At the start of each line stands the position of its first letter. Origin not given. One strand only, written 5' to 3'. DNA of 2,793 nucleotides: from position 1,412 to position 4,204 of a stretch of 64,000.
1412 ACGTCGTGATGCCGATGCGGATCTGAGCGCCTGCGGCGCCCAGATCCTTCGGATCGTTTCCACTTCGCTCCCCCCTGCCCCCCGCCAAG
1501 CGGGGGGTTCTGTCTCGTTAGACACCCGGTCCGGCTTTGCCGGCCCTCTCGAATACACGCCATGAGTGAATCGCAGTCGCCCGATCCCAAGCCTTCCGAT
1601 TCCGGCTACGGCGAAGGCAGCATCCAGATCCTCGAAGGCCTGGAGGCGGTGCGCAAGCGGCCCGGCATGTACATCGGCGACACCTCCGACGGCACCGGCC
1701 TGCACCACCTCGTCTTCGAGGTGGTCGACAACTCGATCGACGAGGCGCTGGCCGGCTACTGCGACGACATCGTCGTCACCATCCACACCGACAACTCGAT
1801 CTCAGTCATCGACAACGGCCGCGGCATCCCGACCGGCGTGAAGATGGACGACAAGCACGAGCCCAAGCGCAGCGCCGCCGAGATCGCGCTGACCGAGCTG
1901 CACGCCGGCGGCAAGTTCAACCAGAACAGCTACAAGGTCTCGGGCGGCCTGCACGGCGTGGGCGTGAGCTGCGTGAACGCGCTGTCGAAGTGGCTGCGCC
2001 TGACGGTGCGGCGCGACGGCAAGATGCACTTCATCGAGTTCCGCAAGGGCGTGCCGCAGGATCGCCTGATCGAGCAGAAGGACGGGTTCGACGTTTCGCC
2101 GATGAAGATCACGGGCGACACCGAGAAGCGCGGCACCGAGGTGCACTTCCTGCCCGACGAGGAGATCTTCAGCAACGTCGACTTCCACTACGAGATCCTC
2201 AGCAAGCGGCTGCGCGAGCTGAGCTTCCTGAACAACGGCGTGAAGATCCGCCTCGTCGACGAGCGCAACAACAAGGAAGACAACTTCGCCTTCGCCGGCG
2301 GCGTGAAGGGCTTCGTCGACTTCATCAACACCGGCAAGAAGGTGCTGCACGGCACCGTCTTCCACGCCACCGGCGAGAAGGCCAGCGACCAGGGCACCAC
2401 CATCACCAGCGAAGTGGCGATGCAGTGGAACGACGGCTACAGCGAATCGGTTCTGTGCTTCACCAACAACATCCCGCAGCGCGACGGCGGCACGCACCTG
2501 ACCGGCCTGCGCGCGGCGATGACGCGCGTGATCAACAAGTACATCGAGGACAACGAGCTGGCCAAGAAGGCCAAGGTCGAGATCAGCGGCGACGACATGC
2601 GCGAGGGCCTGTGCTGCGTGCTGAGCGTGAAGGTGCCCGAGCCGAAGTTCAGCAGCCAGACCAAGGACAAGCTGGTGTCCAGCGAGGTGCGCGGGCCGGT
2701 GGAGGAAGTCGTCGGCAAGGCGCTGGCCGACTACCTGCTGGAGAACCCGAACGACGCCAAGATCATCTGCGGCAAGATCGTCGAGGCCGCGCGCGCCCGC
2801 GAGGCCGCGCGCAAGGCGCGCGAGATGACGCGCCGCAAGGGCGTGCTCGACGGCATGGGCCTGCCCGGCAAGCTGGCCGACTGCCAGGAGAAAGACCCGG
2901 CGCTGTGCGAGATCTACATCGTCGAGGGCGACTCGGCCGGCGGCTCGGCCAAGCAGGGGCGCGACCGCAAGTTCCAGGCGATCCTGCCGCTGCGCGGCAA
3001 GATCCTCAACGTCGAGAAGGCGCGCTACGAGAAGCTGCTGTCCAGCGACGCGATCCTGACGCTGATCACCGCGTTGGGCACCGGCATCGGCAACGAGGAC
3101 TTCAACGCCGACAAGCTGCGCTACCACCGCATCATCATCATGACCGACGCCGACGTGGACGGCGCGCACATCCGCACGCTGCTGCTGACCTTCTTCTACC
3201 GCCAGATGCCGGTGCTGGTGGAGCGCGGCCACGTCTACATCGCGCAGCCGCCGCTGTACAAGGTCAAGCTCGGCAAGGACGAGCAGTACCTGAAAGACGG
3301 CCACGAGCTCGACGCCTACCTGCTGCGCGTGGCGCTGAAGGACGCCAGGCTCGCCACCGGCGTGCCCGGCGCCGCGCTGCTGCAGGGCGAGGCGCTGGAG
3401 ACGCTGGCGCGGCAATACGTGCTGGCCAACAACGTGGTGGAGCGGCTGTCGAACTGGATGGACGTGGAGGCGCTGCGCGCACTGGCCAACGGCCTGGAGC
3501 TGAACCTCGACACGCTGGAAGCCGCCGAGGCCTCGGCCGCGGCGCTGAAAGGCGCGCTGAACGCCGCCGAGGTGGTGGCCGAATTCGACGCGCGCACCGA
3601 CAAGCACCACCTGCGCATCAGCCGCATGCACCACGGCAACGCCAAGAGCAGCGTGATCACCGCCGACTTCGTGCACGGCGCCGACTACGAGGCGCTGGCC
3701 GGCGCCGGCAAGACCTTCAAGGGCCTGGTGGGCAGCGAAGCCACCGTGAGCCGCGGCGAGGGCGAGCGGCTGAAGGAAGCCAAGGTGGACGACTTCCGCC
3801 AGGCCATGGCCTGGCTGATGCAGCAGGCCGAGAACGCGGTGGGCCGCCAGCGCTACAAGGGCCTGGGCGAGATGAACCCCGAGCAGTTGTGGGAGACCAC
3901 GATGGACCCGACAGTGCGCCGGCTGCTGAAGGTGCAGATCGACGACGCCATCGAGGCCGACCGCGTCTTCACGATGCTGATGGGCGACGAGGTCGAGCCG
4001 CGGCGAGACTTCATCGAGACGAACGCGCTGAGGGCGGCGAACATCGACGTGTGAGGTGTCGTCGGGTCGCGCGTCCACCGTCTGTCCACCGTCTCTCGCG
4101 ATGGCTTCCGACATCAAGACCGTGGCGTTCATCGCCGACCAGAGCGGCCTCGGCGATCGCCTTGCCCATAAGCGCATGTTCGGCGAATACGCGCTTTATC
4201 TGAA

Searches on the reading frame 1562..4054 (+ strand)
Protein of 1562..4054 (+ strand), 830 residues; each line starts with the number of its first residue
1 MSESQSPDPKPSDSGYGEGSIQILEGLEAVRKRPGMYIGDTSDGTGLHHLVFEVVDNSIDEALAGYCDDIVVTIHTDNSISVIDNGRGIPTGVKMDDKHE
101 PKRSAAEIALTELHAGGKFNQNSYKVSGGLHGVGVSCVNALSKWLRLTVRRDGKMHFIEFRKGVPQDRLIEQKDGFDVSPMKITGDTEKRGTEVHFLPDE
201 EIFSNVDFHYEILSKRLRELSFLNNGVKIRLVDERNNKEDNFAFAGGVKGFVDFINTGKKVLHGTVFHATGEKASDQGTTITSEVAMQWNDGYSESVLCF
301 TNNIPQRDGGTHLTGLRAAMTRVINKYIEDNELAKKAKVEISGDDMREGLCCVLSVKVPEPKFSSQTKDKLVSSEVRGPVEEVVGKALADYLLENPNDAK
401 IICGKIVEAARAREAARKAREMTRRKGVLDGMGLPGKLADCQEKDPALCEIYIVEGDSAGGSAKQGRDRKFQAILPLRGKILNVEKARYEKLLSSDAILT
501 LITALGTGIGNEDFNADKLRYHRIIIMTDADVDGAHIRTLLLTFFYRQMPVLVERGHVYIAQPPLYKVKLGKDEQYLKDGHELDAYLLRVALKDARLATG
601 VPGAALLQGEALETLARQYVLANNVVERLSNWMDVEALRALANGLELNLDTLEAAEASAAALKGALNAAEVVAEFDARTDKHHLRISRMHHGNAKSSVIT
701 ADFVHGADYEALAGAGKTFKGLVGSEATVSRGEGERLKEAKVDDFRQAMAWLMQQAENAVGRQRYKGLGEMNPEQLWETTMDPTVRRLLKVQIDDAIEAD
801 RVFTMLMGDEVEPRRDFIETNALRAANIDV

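Call 5: search_protein_families(library=pfam, proteins=[window:1562-4054:+])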
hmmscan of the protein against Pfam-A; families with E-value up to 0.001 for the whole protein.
window:1562-4054:+ (830 aa): 6 families
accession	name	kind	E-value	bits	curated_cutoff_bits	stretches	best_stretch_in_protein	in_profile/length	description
PF00204.31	DNA_gyraseB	-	8.6e-58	195.1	27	1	247-421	1-172/173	DNA gyrase B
PF18053.6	GyrB_insert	-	1.9e-44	151.9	26.1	1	602-756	7-167/167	DNA gyrase B subunit insert domain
PF00986.26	DNA_gyraseB_C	-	1.3e-30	105.8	29.8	1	762-819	6-63/63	DNA gyrase B subunit, carboxyl terminus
PF01751.28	Toprim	-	3e-19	69.4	23.1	1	450-562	1-95/96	Toprim domain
PF02518.31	HATPase_c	-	4e-15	56.7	26.4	1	43-199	2-108/111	Histidine kinase-, DNA gyrase B-, and HSP90-like ATPase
PF21249.2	GyrB_hook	-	6.2e-08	32.5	23.7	1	564-592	1-29/29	GyrB, hook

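Call 34: find_homologous_proteins(query=window:1562-4051:+, max_evalue=1e-100)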
Query window:1562-4051:+ (830 aa): 8000 proteins with E <= 1e-100 among 8000 candidates; the best 120 are listed.
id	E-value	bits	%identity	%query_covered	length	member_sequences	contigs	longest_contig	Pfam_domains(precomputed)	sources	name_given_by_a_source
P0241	0.0e+0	1868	100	100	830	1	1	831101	PF18053.7,PF00986.27,PF21249.3,PF02518.32,PF01751.29,PF00204.32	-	-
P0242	0.0e+0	1786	96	99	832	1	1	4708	PF18053.7,PF00986.27,PF21249.3,PF02518.32,PF01751.29,PF00204.32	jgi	-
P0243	0.0e+0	1784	96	99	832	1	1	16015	PF18053.7,PF00986.27,PF21249.3,PF02518.32,PF01751.29,PF00204.32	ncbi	-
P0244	0.0e+0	1772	95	99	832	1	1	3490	PF18053.7,PF00986.27,PF21249.3,PF02518.32,PF01751.29,PF00204.32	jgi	-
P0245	0.0e+0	1772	95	99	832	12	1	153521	PF18053.7,PF00986.27,PF21249.3,PF02518.32,PF01751.29,PF00204.32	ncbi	-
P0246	0.0e+0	1769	95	99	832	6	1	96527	PF18053.7,PF00986.27,PF21249.3,PF02518.32,PF01751.29,PF00204.32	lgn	-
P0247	0.0e+0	1766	95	99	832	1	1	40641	PF18053.7,PF00986.27,PF21249.3,PF02518.32,PF01751.29,PF00204.32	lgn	-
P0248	0.0e+0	1764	95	99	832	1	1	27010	PF18053.7,PF00986.27,PF21249.3,PF02518.32,PF01751.29,PF00204.32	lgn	-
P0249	0.0e+0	1763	94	99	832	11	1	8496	PF18053.7,PF00986.27,PF21249.3,PF02518.32,PF01751.29,PF00204.32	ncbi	-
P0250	0.0e+0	1763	95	99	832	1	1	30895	PF18053.7,PF00986.27,PF21249.3,PF02518.32,PF01751.29,PF00204.32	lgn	-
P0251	0.0e+0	1761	94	99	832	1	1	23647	PF18053.7,PF00986.27,PF21249.3,PF02518.32,PF01751.29,PF00204.32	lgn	-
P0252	0.0e+0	1755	95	99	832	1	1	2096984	PF18053.7,PF00986.27,PF21249.3,PF02518.32,PF01751.29,PF00204.32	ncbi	ncbi:MAG: DNA topoisomerase (ATP-hydrolyzing) subunit B [Piscinibacter sp.]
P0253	0.0e+0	1754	93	100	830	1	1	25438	PF18053.7,PF00986.27,PF21249.3,PF02518.32,PF01751.29,PF00204.32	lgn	-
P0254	0.0e+0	1748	92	100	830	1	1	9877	PF18053.7,PF00986.27,PF21249.3,PF02518.32,PF01751.29,PF00204.32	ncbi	-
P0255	0.0e+0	1742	93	99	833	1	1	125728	PF18053.7,PF00986.27,PF21249.3,PF02518.32,PF01751.29,PF00204.32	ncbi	-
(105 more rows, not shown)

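Call 36: find_encoding_contigs(protein=P0245, flank=10000, max_places=2)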
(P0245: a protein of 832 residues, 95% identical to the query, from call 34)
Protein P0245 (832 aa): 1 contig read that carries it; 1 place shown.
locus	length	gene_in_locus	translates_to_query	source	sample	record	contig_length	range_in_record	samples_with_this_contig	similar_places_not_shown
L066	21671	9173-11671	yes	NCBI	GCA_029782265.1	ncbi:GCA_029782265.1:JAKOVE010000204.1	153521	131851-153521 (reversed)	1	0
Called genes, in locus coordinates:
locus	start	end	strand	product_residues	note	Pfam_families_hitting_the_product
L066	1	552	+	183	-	?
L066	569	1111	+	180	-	PF00156:Pribosyltran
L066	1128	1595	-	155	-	PF00027:cNMP_binding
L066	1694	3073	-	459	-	PF10396:TrmE_N, PF12631:MnmE_helical, PF01926:MMR_HSR1, PF02421:FeoB_N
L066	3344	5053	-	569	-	PF14849:YidC_periplas, PF02096:60KD_IMP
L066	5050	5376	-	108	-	PF01809:YidD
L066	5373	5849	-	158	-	PF00825:Ribonuclease_P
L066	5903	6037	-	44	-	PF00468:Ribosomal_L34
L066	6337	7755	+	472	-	PF11638:DnaA_N, PF00308:Bac_DnaA, PF00004:AAA (weak), PF01695:IstB_IS21 (weak), PF08299:Bac_DnaA_C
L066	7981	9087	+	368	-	PF00712:DNA_pol3_beta, PF02767:DNA_pol3_beta_2, PF02768:DNA_pol3_beta_3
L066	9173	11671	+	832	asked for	PF02518:HATPase_c, PF00204:DNA_gyraseB, PF01751:Toprim, PF21249:GyrB_hook, PF18053:GyrB_insert, PF00986:DNA_gyraseB_C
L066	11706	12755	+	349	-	PF12833:HTH_18, PF00165:HTH_AraC (weak)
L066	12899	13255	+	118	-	-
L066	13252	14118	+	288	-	PF01370:Epimerase, PF04321:RmlD_sub_bind (faint), PF13460:NAD_binding_10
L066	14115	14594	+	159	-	PF10027:DUF2269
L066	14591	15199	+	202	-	PF13761:DUF4166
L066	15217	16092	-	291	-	PF00126:HTH_1, PF03466:LysR_substrate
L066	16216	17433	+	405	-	PF02515:CoA_transf_3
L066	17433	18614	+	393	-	PF02771:Acyl-CoA_dh_N, PF02770:Acyl-CoA_dh_M, PF00441:Acyl-CoA_dh_1, PF08028:Acyl-CoA_dh_2 (weak)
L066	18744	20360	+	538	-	PF03098:An_peroxidase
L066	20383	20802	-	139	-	PF00903:Glyoxalase, PF13669:Glyoxalase_4, PF18029:Glyoxalase_6 (weak)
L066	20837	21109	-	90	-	-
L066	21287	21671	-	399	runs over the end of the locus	PF25919:BSH_CusB (faint), PF25984:BSH_YknX (faint), PF25967:RND-MFP_C (weak), PF25989:YknX_C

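Call 37: find_encoding_contigs(protein=P0253, flank=10000, max_places=2)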
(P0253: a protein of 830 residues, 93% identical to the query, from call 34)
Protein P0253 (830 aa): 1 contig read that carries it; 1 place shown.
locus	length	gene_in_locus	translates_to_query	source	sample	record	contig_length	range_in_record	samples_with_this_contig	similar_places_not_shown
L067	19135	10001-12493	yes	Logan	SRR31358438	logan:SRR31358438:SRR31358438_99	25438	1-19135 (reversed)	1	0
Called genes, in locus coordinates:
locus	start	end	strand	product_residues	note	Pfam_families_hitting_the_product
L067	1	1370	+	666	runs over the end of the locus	PF00999:Na_H_Exchanger, PF02254:TrkA_N, PF02080:TrkA_C (weak)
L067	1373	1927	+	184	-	PF00156:Pribosyltran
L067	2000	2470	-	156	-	PF00027:cNMP_binding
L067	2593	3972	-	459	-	PF10396:TrmE_N, PF12631:MnmE_helical, PF01926:MMR_HSR1, PF02421:FeoB_N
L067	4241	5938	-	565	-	PF14849:YidC_periplas, PF02096:60KD_IMP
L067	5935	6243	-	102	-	PF01809:YidD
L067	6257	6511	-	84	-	PF00825:Ribonuclease_P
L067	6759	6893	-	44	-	PF00468:Ribosomal_L34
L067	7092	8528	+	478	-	PF11638:DnaA_N, PF00308:Bac_DnaA, PF00004:AAA (weak), PF01695:IstB_IS21 (weak), PF08299:Bac_DnaA_C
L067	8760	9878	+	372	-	PF00712:DNA_pol3_beta, PF02767:DNA_pol3_beta_2, PF02768:DNA_pol3_beta_3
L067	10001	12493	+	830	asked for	PF02518:HATPase_c, PF00204:DNA_gyraseB, PF01751:Toprim, PF21249:GyrB_hook, PF18053:GyrB_insert, PF00986:DNA_gyraseB_C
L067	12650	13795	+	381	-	PF26345:ScoMcrA_N, PF13020:NOV_C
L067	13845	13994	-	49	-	-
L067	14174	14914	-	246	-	PF08021:FAD_binding_9, PF04954:SIP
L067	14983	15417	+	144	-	PF01978:TrmB (weak), PF12802:MarR_2, PF13730:HTH_36 (weak), PF01047:MarR, PF13463:HTH_27 (weak), PF09339:HTH_IclR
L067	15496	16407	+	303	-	PF13292:DXP_synthase_N (faint), PF00456:Transketolase_N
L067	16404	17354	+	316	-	PF02779:Transket_pyr, PF02780:Transketolase_C, PF22613:Transketolase_C_1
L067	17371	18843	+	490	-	PF00370:FGGY_N, PF02782:FGGY_C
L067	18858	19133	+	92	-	?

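Call 59: find_encoding_contigs(protein=P0243, flank=10000, max_places=2)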
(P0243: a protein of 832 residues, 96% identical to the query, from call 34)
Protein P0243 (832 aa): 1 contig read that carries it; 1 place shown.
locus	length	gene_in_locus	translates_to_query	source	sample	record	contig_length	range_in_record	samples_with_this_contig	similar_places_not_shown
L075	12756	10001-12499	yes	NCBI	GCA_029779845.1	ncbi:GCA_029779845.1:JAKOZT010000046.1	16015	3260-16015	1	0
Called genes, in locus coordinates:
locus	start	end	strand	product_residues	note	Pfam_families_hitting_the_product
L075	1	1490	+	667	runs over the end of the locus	PF00999:Na_H_Exchanger, PF02254:TrkA_N, PF02080:TrkA_C (weak)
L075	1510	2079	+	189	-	PF00156:Pribosyltran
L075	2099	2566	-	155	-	PF00027:cNMP_binding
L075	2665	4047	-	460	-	PF10396:TrmE_N, PF12631:MnmE_helical, PF01926:MMR_HSR1, PF02421:FeoB_N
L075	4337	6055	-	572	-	PF14849:YidC_periplas, PF02096:60KD_IMP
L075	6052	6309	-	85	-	PF01809:YidD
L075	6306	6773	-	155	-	PF00825:Ribonuclease_P (weak)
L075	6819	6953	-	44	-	PF00468:Ribosomal_L34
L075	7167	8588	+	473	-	PF11638:DnaA_N, PF00308:Bac_DnaA, PF00004:AAA (weak), PF01695:IstB_IS21 (weak), PF08299:Bac_DnaA_C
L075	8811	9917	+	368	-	PF00712:DNA_pol3_beta, PF02767:DNA_pol3_beta_2, PF02768:DNA_pol3_beta_3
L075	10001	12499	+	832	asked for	PF02518:HATPase_c, PF00204:DNA_gyraseB, PF01751:Toprim, PF21249:GyrB_hook (weak), PF18053:GyrB_insert, PF00986:DNA_gyraseB_C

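Call 60: find_encoding_contigs(protein=P0246, flank=10000, max_places=2)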
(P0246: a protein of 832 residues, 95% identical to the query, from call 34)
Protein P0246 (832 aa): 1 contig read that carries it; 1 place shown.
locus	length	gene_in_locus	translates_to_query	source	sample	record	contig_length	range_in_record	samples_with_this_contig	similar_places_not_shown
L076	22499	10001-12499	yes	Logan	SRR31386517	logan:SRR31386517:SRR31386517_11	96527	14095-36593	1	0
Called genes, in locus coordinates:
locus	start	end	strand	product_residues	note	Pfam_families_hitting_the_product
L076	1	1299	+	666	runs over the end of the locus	PF00999:Na_H_Exchanger, PF02254:TrkA_N, PF02080:TrkA_C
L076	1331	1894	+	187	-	PF00156:Pribosyltran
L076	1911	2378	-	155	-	PF00027:cNMP_binding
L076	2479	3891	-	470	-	PF10396:TrmE_N, PF12631:MnmE_helical, PF01926:MMR_HSR1, PF02421:FeoB_N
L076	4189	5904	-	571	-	PF14849:YidC_periplas, PF02096:60KD_IMP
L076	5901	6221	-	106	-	PF01809:YidD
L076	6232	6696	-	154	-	PF00825:Ribonuclease_P (weak)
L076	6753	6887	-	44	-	PF00468:Ribosomal_L34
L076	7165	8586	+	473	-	PF11638:DnaA_N, PF00308:Bac_DnaA, PF00004:AAA (weak), PF01695:IstB_IS21 (weak), PF08299:Bac_DnaA_C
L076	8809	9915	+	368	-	PF00712:DNA_pol3_beta, PF02767:DNA_pol3_beta_2, PF02768:DNA_pol3_beta_3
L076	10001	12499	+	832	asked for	PF02518:HATPase_c, PF00204:DNA_gyraseB, PF01751:Toprim, PF21249:GyrB_hook, PF18053:GyrB_insert, PF00986:DNA_gyraseB_C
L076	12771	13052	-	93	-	-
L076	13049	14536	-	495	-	PF14463:E1-N (weak), PF00899:ThiF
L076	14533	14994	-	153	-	PF14464:Prok-JAB (weak)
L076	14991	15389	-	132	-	PF14455:Y4jH-like (faint)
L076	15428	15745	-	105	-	-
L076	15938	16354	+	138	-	PF13560:HTH_31 (weak), PF01381:HTH_3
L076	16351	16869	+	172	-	PF06114:Peptidase_M78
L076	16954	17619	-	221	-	PF22491:DUF6988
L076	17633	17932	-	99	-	PF09983:JetD_C (weak)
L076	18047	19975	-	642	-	PF12161:HsdM_N (weak), PF02384:N6_Mtase, PF01170:UPF0020 (weak), PF07669:Eco57I (faint)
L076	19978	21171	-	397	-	PF01420:Methylase_S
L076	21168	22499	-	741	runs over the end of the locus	PF00270:DEAD (weak), PF04851:ResIII, PF18766:SWI2_SNF2, PF00271:Helicase_C (weak), PF08463:EcoEI_R_C (weak)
